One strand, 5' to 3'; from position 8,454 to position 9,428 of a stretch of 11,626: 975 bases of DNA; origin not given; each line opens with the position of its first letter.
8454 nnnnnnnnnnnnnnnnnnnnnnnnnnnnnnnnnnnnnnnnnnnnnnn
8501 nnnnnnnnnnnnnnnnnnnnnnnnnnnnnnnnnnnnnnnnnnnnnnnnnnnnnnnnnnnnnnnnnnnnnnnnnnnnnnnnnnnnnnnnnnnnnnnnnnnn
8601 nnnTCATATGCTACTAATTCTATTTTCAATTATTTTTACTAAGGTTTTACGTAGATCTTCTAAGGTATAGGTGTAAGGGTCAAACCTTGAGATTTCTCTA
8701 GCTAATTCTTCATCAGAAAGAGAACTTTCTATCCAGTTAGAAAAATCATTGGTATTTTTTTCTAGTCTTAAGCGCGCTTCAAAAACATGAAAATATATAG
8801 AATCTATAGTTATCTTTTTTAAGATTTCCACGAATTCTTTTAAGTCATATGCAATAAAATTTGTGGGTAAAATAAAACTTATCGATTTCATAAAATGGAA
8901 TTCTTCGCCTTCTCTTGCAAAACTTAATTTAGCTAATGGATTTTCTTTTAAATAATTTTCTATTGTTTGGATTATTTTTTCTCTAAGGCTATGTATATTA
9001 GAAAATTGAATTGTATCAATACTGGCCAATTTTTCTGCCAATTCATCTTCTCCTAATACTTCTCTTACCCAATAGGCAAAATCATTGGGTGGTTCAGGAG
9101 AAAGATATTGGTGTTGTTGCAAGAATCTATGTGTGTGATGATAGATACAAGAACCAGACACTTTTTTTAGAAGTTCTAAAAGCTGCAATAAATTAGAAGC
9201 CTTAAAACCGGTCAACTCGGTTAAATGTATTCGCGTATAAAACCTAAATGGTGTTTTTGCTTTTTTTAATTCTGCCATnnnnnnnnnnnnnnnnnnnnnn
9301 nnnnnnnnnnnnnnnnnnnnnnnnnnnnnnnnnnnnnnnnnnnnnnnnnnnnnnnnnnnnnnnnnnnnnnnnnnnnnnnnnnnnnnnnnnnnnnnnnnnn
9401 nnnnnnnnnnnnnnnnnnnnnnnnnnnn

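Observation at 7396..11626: Both trehalose biosynthesis routes fused into one operon with overlapping or near-overlapping stop/start codons: GT20 OtsA-like, OtsB, unknown protein, TreT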

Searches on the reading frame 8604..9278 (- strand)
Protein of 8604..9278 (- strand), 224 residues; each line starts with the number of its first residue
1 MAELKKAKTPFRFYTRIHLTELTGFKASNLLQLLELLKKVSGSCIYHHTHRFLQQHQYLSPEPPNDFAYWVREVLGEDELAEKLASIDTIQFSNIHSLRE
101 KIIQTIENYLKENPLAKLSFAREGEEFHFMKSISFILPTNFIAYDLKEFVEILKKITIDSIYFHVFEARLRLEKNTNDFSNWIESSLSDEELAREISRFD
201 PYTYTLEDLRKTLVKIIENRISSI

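Call 5: search_protein_families(library=pfam, proteins=[window:8604-9278:-], max_evalue=0.01)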
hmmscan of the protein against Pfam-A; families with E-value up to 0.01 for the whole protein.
window:8604-9278:- (224 aa): 1 family
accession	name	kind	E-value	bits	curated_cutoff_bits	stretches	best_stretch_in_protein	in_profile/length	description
PF19027.5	DUF5752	-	1.3e-70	237.4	23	1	9-218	2-208/208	Family of unknown function (DUF5752)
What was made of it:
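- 8604..9278 (-): DUF5752 / OrfY-family gene (224 aa), the constant upstream partner of treT. PF19027, E 1.3e-70 (call 5).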

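Call 6: search_protein_families(library=ncbifam, proteins=[window:8604-9278:-], max_evalue=0.01)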
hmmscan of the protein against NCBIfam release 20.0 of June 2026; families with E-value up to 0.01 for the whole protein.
window:8604-9278:- (224 aa): 0 families

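Call 8: search_solved_structures(query=window:8604-9278:-, max_evalue=10)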
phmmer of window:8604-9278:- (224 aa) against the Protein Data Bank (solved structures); distinct sequences matched with E-value up to 10: 5.
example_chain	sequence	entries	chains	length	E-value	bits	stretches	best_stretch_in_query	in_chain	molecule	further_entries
4cso_A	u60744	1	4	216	3e-23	86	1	5-219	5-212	ORFY PROTEIN, TRANSCRIPTION FACTOR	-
4ncx_A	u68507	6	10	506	0.76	12.8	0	133-181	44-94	Proline--tRNA ligase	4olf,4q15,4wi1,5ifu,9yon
6t7k_A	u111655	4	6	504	0.77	12.8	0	135-181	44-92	Proline--tRNA ligase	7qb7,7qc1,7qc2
4twa_A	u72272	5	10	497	0.89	12.6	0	138-181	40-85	Proline--tRNA ligase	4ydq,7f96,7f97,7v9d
6cfw_L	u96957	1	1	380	1.8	11.6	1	28-79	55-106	Membrane-bound hydrogenase subunit alpha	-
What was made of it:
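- The depositors of 4CSO labelled OrfY a 'transcription factor' (call 8). The PDB 4cso molecule name is 'ORFY protein, transcription factor' (call 8).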

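Call 14: find_homologous_proteins(query=window:8604-9278:-)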
Query window:8604-9278:- (224 aa): 5365 proteins with E <= 0.001 among 6272 candidates; the best 120 are listed.
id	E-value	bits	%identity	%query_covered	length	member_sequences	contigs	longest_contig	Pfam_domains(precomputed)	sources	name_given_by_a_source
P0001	1.2e-141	488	100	100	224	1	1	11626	PF19027.6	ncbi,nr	ncbi:MAG: DUF5752 family protein [Candidatus Omnitrophica bacterium]|nr:DUF5752 family protein [Cand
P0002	7.9e-127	439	88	100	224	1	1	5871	PF19027.6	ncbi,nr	ncbi:MAG: DUF5752 family protein [Candidatus Omnitrophica bacterium]|nr:DUF5752 family protein [Cand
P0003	4.8e-115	401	79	99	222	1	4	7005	PF19027.6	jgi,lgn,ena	-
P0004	5.8e-115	400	78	100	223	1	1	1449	PF19027.6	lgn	-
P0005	2.7e-114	398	78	100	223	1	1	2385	PF19027.6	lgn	-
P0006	2.8e-114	398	79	99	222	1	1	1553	PF19027.6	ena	-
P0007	2.9e-114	398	79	100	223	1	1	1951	PF19027.6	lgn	-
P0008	3.8e-114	398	79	99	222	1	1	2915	PF19027.6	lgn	-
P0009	5.0e-114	397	79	100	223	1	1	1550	PF19027.6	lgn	-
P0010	9.3e-114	396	78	100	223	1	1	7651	PF19027.6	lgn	-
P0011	1.9e-113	395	80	99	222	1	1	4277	PF19027.6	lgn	-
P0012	2.3e-113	395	76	99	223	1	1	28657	PF19027.6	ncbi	ncbi:MAG: DUF5752 family protein [Candidatus Omnitrophota bacterium]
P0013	2.6e-113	395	77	100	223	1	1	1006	PF19027.6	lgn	-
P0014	3.4e-113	395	78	100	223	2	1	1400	PF19027.6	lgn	-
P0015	4.3e-113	394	78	99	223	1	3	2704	PF19027.6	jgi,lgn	jgi:hypothetical protein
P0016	4.4e-113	394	79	99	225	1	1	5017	PF19027.6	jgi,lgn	jgi:hypothetical protein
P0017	5.7e-113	394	77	100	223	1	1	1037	PF19027.6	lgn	-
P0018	1.5e-112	393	78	99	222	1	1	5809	PF19027.6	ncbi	-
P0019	2.2e-112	392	78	99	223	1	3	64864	PF19027.6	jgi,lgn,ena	jgi:hypothetical protein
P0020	2.2e-112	392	77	95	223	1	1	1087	PF19027.6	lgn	-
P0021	4.3e-112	391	77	99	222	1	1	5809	PF19027.6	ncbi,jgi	jgi:hypothetical protein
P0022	9.6e-112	390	77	99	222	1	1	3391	PF19027.6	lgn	-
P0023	1.1e-111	390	77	99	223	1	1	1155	PF19027.6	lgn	-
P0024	2.2e-111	389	77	99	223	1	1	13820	PF19027.6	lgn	-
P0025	2.5e-111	389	78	99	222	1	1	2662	PF19027.6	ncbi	-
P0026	4.5e-111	388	76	99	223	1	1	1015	PF19027.6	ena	-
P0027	5.2e-111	388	77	95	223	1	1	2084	PF19027.6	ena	-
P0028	7.0e-111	387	77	100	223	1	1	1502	PF19027.6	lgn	-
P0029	8.1e-111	387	77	99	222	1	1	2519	PF19027.6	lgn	-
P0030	8.3e-111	387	77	99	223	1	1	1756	PF19027.6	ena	-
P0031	8.6e-111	387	78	99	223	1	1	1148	PF19027.6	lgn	-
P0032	1.1e-110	386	77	99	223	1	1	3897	PF19027.6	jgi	jgi:hypothetical protein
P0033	1.2e-110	386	77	99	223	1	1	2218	PF19027.6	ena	-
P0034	1.5e-110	386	76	95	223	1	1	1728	PF19027.6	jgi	-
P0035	1.5e-110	386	77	98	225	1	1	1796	PF19027.6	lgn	-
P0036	1.7e-110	386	77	99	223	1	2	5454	PF19027.6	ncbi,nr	ncbi:MAG: DUF5752 family protein [Candidatus Omnitrophica bacterium]|nr:DUF5752 family protein [Cand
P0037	2.4e-110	385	76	99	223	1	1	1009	PF19027.6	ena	-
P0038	3.0e-110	385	77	99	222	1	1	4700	PF19027.6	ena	-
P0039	3.2e-110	385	78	99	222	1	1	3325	PF19027.6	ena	-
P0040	4.5e-110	384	76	100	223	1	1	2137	PF19027.6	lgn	-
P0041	4.5e-110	384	74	100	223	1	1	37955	PF19027.6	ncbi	ncbi:MAG: DUF5752 family protein [Candidatus Omnitrophota bacterium]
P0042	4.7e-110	384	79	99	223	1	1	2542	PF19027.6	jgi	-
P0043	5.2e-110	384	78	98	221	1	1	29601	PF19027.6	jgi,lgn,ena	-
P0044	6.2e-110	384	74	100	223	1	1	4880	PF19027.6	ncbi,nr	ncbi:MAG: DUF5752 family protein [Candidatus Omnitrophica bacterium]|nr:DUF5752 family protein [Cand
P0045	6.8e-110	384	75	100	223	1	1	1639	PF19027.6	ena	-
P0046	6.8e-110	384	76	99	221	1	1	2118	PF19027.6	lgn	-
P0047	6.9e-110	384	78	95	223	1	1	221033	PF19027.6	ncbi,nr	ncbi:MAG: DUF5752 family protein [Candidatus Omnitrophica bacterium]|nr:DUF5752 family protein [Cand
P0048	7.0e-110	384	75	100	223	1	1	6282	PF19027.6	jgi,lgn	-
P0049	7.6e-110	384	75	100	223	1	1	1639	PF19027.6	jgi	-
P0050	7.6e-110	384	78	99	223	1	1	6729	PF19027.6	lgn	-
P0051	9.2e-110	383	77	99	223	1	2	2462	PF19027.6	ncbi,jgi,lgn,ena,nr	ncbi:MAG: DUF5752 family protein [Candidatus Omnitrophota bacterium]|nr:DUF5752 family protein [Cand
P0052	9.9e-110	383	74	99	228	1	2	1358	PF19027.6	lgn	-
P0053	1.1e-109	383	75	100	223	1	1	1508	PF19027.6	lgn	-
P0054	1.2e-109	383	78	100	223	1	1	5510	PF19027.6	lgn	-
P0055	1.2e-109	383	75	99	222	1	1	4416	PF19027.6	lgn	-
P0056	1.3e-109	383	75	100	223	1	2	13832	PF19027.6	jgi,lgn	-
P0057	1.4e-109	383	76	100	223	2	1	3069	PF19027.6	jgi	-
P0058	1.5e-109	383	75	100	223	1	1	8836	PF19027.6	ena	-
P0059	1.6e-109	383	74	99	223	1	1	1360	PF19027.6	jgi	-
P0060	1.7e-109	383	77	100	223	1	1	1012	PF19027.6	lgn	-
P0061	1.7e-109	383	75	99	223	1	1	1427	PF19027.6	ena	-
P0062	1.7e-109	383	74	99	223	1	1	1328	PF19027.6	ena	-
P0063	2.1e-109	382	76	100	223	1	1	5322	PF19027.6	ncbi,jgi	jgi:hypothetical protein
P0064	2.2e-109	382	74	99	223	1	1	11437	PF19027.6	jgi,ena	-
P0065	2.3e-109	382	77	93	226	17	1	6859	PF19027.6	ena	-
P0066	2.3e-109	382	78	94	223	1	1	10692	PF19027.6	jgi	-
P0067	2.4e-109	382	76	99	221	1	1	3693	PF19027.6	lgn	-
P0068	2.6e-109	382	77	98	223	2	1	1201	PF19027.6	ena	-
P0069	3.2e-109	382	76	100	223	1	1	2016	PF19027.6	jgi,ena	-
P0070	3.7e-109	381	74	99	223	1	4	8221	PF19027.6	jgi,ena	-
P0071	3.7e-109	381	75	99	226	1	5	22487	PF19027.6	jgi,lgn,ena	-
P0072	3.9e-109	381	76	100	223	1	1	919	PF19027.6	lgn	-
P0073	4.7e-109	381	76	100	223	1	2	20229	PF19027.6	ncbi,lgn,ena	-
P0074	4.8e-109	381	74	99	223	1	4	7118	PF19027.6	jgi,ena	-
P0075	5.1e-109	381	75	99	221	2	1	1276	PF19027.6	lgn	-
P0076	5.1e-109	381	74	99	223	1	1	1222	PF19027.6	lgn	-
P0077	5.2e-109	381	74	99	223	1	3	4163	PF19027.6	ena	-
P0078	6.2e-109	381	74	100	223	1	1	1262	PF19027.6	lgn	-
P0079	6.3e-109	381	76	99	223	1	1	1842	PF19027.6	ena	-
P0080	6.4e-109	381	73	99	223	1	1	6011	PF19027.6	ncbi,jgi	jgi:hypothetical protein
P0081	6.6e-109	381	74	99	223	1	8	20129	PF19027.6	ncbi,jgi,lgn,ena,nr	ncbi:MAG: hypothetical protein CO035_00145 [Candidatus Omnitrophica bacterium CG_4_9_14_0_2_um_filte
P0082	6.6e-109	381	74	99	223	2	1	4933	PF19027.6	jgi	-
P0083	6.7e-109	381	74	100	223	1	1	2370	PF19027.6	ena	-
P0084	7.2e-109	381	76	100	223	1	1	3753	PF19027.6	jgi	-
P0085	7.4e-109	380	73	99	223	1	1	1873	PF19027.6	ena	-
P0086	8.5e-109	380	76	99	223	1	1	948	PF19027.6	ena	-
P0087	9.6e-109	380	75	99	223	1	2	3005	PF19027.6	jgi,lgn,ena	-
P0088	1.0e-108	380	75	99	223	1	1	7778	PF19027.6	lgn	-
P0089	1.0e-108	380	77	99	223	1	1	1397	PF19027.6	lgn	-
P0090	1.1e-108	380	75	99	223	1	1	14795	PF19027.6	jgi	-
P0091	1.1e-108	380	75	99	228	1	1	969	PF19027.6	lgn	-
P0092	1.2e-108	380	73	99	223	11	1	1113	PF19027.6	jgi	jgi:Family of unknown function (DUF5752)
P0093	1.4e-108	380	73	99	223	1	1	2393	PF19027.6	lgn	-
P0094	1.4e-108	380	74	99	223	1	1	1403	PF19027.6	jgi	-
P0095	1.5e-108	379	74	99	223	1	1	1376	PF19027.6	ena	-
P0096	1.6e-108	379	77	99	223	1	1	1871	PF19027.6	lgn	-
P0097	1.7e-108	379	74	99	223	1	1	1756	PF19027.6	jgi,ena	-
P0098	1.7e-108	379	74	99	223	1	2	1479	PF19027.6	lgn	-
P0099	1.7e-108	379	76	99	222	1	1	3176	PF19027.6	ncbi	-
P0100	2.2e-108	379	75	100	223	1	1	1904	PF19027.6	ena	-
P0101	2.2e-108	379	74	100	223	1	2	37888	PF19027.6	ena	-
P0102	2.3e-108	379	76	100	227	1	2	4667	PF19027.6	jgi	jgi:hypothetical protein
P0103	2.4e-108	379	75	99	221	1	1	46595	PF19027.6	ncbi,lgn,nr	ncbi:MAG: DUF5752 family protein [Candidatus Omnitrophota bacterium]|nr:DUF5752 family protein [Cand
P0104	2.4e-108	379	76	99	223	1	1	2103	PF19027.6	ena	-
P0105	2.6e-108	379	73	99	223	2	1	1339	PF19027.6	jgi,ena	-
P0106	2.7e-108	379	75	99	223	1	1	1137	PF19027.6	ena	-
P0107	2.7e-108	379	75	100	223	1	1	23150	PF19027.6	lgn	-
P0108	2.9e-108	379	77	99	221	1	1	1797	PF19027.6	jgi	-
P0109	3.2e-108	378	74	99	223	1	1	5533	PF19027.6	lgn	-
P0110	3.4e-108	378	74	100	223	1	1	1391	PF19027.6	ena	-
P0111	3.5e-108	378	74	99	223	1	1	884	PF19027.6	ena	-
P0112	3.6e-108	378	73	99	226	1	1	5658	PF19027.6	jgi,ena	-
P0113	3.6e-108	378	73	99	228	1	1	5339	PF19027.6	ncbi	-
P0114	3.6e-108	378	73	99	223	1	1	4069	PF19027.6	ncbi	-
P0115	3.7e-108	378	73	99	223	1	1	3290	PF19027.6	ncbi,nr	ncbi:MAG: DUF5752 family protein [Candidatus Omnitrophota bacterium]|nr:DUF5752 family protein [Cand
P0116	3.9e-108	378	75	100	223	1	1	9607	PF19027.6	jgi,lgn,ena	jgi:hypothetical protein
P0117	4.1e-108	378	73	99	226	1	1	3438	PF19027.6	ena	-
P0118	4.3e-108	378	73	99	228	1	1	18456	PF19027.6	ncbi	ncbi:MAG: DUF5752 family protein [Candidatus Omnitrophota bacterium]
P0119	4.5e-108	378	76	93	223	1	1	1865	PF19027.6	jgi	-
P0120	4.5e-108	378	75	100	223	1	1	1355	PF19027.6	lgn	-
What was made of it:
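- Checked: The window is a whole 11,626-bp contig (call 14).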

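Call 17: find_encoding_contigs(protein=P0047, flank=10000, max_places=3)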
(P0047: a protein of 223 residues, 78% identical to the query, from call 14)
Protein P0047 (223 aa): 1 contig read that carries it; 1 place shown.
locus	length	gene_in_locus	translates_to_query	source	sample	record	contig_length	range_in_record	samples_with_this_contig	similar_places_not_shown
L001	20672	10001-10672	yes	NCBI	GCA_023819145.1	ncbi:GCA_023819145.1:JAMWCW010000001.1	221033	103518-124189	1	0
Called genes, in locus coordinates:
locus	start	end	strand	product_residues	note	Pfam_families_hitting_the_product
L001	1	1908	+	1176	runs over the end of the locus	PF00873:ACR_tran, PF03176:MMPL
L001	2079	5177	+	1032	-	PF00873:ACR_tran, PF03176:MMPL (faint), PF02355:SecD_SecF_C (weak)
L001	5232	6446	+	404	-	PF23649:FKBP15 (faint), PF24161:CCDC39 (weak)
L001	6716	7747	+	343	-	PF21088:MS_channel_1st, PF00924:MS_channel_2nd, PF21082:MS_channel_3rd (weak)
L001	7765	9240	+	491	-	PF00982:Glyco_transf_20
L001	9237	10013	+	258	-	PF02358:Trehalose_PPase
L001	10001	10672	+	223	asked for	PF19027:DUF5752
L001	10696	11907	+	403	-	PF21269:TreT_GT1, PF00534:Glycos_transf_1, PF13692:Glyco_trans_1_4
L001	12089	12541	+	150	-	PF01471:PG_binding_1, PF09374:PG_binding_3 (faint)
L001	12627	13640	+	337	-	PF01300:Sua5_yciO_yrdC, PF03481:Sua5_C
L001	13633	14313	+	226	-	PF13649:Methyltransf_25 (faint), PF01135:PCMT, PF00398:RrnaAD (weak), PF13847:Methyltransf_31 (weak)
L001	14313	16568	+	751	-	PF01564:Spermine_synth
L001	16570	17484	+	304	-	PF13354:Beta-lactamase2, PF00768:Peptidase_S11 (weak)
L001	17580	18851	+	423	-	PF01547:SBP_bac_1, PF13416:SBP_bac_8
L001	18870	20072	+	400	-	PF00480:ROK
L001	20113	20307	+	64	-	PF20095:DUF6485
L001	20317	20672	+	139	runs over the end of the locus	PF02577:BFN_dom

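Call 19: search_solved_structures(query=window:8604-9278:-, max_evalue=0.001, show_alignments=1)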
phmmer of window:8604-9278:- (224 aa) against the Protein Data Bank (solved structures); distinct sequences matched with E-value up to 0.001: 1.
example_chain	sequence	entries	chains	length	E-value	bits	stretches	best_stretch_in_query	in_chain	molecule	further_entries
4cso_A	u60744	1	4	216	3e-23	86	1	5-219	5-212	ORFY PROTEIN, TRANSCRIPTION FACTOR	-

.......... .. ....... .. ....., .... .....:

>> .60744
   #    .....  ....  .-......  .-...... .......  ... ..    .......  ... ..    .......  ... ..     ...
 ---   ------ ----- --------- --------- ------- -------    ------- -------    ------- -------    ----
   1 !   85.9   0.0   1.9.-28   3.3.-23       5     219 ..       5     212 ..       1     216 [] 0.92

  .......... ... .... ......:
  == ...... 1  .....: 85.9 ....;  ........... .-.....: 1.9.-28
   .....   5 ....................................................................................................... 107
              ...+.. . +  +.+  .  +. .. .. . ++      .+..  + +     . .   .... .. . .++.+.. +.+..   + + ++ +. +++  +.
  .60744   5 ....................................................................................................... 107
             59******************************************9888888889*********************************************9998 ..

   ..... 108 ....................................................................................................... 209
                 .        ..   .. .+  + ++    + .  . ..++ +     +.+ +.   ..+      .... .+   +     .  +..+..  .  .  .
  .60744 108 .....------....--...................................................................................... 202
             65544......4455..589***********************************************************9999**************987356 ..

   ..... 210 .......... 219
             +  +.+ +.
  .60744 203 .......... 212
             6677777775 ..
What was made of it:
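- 8604..9278 (-): PDB 4cso 'ORFY protein' matches at E 3e-23 (calls 8, 19).
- On DUF5752 / OrfY: 237.4 bits against a cut-off of 23 (call 5). phmmer to 4cso gives E 3e-23 (call 19).
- Checked: It belongs to DUF5752 and matches PDB 4CSO (calls 5, 8, 19).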

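Call 27: search_protein_representatives(protein=window:8604-9278:-)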
Query: 224 residues. Proteins with E-value up to 0.001 (for the whole library): 862; up to 1e-10: 490; up to 1e-30: 152. The best 150 are listed.
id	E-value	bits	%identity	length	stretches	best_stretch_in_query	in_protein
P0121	5.8e-86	304.0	61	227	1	5-222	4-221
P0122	2.5e-82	292.1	60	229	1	1-222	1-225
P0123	3.0e-79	282.1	60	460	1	4-218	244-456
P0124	7.5e-72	257.9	51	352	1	4-221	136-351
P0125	2.1e-71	256.4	53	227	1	5-221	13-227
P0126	3.7e-71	255.7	55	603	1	4-221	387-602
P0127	1.6e-70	253.6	51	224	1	10-221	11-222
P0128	4.9e-70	252.0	51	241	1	4-221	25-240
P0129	1.1e-68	247.6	52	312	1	4-222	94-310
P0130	1.2e-67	244.2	50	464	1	3-221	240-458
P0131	7.6e-66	238.3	52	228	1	3-220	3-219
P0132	3.0e-63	229.8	59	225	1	3-169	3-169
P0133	1.9e-62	227.2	48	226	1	4-222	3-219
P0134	7.0e-62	225.3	50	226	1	8-222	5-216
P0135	1.3e-61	224.4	48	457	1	5-221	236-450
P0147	9.1e-55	202.1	43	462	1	4-221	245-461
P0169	3.9e-48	180.4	37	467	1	4-221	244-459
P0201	4.4e-41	157.4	48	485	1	61-220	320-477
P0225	2.4e-36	141.9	34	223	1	10-219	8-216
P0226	7.0e-36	140.4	35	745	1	2-220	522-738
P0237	8.2e-35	136.9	35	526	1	7-221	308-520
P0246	2.5e-33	132.1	35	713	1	5-219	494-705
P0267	3.5e-31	125.0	34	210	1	9-216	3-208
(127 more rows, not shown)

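Call 28: search_protein_families(library=pfam, proteins=[P0123, P0130, P0147, P0169, P0126, P0226, P0246, P0237, P0124, P0201], max_evalue=0.001)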
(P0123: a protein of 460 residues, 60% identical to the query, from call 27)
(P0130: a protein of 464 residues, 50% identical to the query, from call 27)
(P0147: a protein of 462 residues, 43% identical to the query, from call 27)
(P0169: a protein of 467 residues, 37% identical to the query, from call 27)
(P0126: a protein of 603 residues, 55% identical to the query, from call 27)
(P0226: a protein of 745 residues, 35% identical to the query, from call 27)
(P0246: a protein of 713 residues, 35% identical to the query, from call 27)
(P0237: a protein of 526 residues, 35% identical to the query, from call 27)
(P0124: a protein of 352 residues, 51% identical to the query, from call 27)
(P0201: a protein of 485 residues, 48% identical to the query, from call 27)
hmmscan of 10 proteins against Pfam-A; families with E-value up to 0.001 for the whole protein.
P0123 (460 aa): 2 families
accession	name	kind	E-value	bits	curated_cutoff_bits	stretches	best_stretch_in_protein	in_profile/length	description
PF19027.5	DUF5752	-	3.2e-67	226.4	23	1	249-455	2-207/208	Family of unknown function (DUF5752)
PF00924.24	MS_channel_2nd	-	3.9e-14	52.9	20.2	1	176-241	3-67/68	Mechanosensitive ion channel, beta-domain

P0130 (464 aa): 2 families
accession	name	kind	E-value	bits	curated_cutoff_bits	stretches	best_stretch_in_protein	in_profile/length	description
PF19027.5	DUF5752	-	8.2e-63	211.9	23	1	246-455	2-208/208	Family of unknown function (DUF5752)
PF00924.24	MS_channel_2nd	-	1.9e-08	34.7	20.2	1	173-234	3-63/68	Mechanosensitive ion channel, beta-domain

P0147 (462 aa): 2 families
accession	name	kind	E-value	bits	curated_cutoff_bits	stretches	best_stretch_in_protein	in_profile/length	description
PF19027.5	DUF5752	-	6.3e-53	179.7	23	1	250-457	2-207/208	Family of unknown function (DUF5752)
PF00924.24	MS_channel_2nd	-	1.2e-12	48.2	20.2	1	181-242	7-67/68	Mechanosensitive ion channel, beta-domain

P0169 (467 aa): 2 families
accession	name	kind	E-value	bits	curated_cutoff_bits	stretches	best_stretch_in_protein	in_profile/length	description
PF19027.5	DUF5752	-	3.9e-55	186.9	23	1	249-456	2-208/208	Family of unknown function (DUF5752)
PF00924.24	MS_channel_2nd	-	9e-14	51.8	20.2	1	172-234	2-63/68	Mechanosensitive ion channel, beta-domain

P0126 (603 aa): 2 families
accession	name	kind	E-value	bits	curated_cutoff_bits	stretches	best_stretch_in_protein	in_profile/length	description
PF19027.5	DUF5752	-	4.2e-62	209.6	23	1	392-599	2-208/208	Family of unknown function (DUF5752)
PF00924.24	MS_channel_2nd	-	1.5e-15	57.5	20.2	1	318-384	2-67/68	Mechanosensitive ion channel, beta-domain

P0226 (745 aa): 2 families
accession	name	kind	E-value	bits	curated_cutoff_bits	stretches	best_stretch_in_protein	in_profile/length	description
PF19027.5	DUF5752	-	6.4e-62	209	23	1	529-735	2-207/208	Family of unknown function (DUF5752)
PF18085.6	Mak_N_cap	-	1.4e-06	29.7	22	1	37-90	1-55/87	Maltokinase N-terminal cap domain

P0246 (713 aa): 1 family
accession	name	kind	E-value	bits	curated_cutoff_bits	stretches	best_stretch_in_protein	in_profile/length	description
PF19027.5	DUF5752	-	1.7e-62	210.9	23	1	498-703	2-207/208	Family of unknown function (DUF5752)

P0237 (526 aa): 1 family
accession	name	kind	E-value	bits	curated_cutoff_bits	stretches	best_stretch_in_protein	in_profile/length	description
PF19027.5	DUF5752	-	7.9e-65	218.5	23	1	310-516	2-207/208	Family of unknown function (DUF5752)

P0124 (352 aa): 2 families
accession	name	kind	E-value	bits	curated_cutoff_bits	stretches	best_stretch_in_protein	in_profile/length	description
PF19027.5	DUF5752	-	1.5e-65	220.9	23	1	141-348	2-208/208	Family of unknown function (DUF5752)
PF00924.24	MS_channel_2nd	-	9.2e-14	51.8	20.2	1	67-133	2-67/68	Mechanosensitive ion channel, beta-domain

P0201 (485 aa): 2 families
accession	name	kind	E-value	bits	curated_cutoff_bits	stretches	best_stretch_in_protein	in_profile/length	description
PF19027.5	DUF5752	-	2.4e-44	151.6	23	1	320-474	54-207/208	Family of unknown function (DUF5752)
PF02358.22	Trehalose_PPase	-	2.3e-28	99.4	27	1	40-232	1-204/235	Trehalose-phosphatase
